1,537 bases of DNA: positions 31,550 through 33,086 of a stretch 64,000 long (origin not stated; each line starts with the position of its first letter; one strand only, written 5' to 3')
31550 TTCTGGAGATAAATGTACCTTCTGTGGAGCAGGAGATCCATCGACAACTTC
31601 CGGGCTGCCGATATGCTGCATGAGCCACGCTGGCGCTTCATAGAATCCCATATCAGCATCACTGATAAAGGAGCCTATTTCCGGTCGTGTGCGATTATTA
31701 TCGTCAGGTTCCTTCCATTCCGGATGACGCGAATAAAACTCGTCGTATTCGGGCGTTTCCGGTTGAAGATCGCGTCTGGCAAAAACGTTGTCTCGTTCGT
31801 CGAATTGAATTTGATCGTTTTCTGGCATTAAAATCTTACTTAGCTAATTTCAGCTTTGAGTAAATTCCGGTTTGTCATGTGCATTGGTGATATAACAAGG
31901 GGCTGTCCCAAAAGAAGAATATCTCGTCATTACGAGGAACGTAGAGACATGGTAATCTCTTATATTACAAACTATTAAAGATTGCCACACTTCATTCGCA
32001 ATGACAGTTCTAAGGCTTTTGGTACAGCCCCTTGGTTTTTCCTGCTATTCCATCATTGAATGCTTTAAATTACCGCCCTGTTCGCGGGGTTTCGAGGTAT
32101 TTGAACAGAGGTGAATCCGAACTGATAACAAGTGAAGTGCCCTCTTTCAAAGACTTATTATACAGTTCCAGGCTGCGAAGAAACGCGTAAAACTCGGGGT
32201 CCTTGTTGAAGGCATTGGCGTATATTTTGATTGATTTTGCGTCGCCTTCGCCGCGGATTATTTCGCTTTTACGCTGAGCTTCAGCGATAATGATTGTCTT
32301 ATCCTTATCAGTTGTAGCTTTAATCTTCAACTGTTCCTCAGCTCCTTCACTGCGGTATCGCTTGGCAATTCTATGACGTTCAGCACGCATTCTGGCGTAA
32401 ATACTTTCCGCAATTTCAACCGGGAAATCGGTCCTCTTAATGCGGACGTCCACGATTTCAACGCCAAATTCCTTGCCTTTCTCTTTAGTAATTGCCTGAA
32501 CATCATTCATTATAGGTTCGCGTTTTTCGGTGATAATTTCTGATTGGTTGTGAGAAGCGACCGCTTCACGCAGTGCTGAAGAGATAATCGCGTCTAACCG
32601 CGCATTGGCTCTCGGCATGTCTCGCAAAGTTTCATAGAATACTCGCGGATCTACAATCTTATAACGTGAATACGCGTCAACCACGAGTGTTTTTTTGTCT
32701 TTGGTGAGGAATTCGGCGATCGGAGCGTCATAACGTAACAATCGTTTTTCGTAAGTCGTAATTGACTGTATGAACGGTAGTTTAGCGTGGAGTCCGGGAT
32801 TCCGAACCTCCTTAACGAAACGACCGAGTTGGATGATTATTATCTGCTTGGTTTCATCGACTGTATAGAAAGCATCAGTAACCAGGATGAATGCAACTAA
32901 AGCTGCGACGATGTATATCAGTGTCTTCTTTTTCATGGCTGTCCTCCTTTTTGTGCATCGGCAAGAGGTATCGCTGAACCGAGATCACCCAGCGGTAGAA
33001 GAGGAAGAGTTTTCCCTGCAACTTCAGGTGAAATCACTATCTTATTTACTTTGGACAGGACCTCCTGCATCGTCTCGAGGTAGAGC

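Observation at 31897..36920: Family of about 140-bp palindromic (MITE-like) repeats placed at gene 3' ends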

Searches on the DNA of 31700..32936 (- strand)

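Call 16: search_rna_families(source=window, start=31700, end=32250, threshold=evalue, max_evalue=10, show_alignments=3)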
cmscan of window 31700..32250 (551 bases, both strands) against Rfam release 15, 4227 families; matches with E-value up to 10: 0.
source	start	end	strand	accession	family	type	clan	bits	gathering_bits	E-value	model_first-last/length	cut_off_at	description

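Call 61: search_with_rna_model(model_id=R1, sources=[L361, L362, L363, L364, L365, L366, L367], filters=off, max_evalue=1)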
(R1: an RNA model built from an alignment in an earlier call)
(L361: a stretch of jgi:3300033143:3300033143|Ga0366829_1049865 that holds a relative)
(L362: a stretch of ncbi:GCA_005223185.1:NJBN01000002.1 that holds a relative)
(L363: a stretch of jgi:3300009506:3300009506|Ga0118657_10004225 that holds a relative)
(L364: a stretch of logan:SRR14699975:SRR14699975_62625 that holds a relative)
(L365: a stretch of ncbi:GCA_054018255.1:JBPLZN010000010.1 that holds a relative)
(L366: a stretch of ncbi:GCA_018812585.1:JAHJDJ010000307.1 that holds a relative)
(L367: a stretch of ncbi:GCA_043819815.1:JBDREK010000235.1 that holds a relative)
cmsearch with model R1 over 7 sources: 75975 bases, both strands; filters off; matches with E-value up to 1: 8.
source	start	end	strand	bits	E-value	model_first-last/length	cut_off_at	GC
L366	7909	7949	-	34.6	3e-06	1-43/43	no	0.44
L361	1734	1768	+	32.1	1.2e-05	1-43/43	no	0.37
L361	1781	1821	-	29.8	4.5e-05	1-43/43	no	0.39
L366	5301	5355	+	27.4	0.00017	4-43/43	no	0.44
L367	1483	1537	+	27.4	0.00017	4-43/43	no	0.44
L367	4091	4131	-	24.2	0.001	1-43/43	no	0.39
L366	5372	5418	+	18.1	0.033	8-39/43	no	0.47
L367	1554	1600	+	18.1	0.033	8-39/43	no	0.47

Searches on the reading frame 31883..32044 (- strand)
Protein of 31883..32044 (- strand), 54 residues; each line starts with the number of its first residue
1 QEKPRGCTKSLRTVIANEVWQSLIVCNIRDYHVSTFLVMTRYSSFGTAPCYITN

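Call 22: search_protein_families(library=ncbifam, max_evalue=10, proteins=[window:31883-32044:-])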
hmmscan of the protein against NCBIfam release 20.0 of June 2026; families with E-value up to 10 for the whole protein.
seq(54 aa): 0 families

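Call 23: search_protein_families(library=pfam, max_evalue=10, proteins=[window:31883-32044:-])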
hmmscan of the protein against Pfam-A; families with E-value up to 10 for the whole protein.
seq(54 aa): 0 families
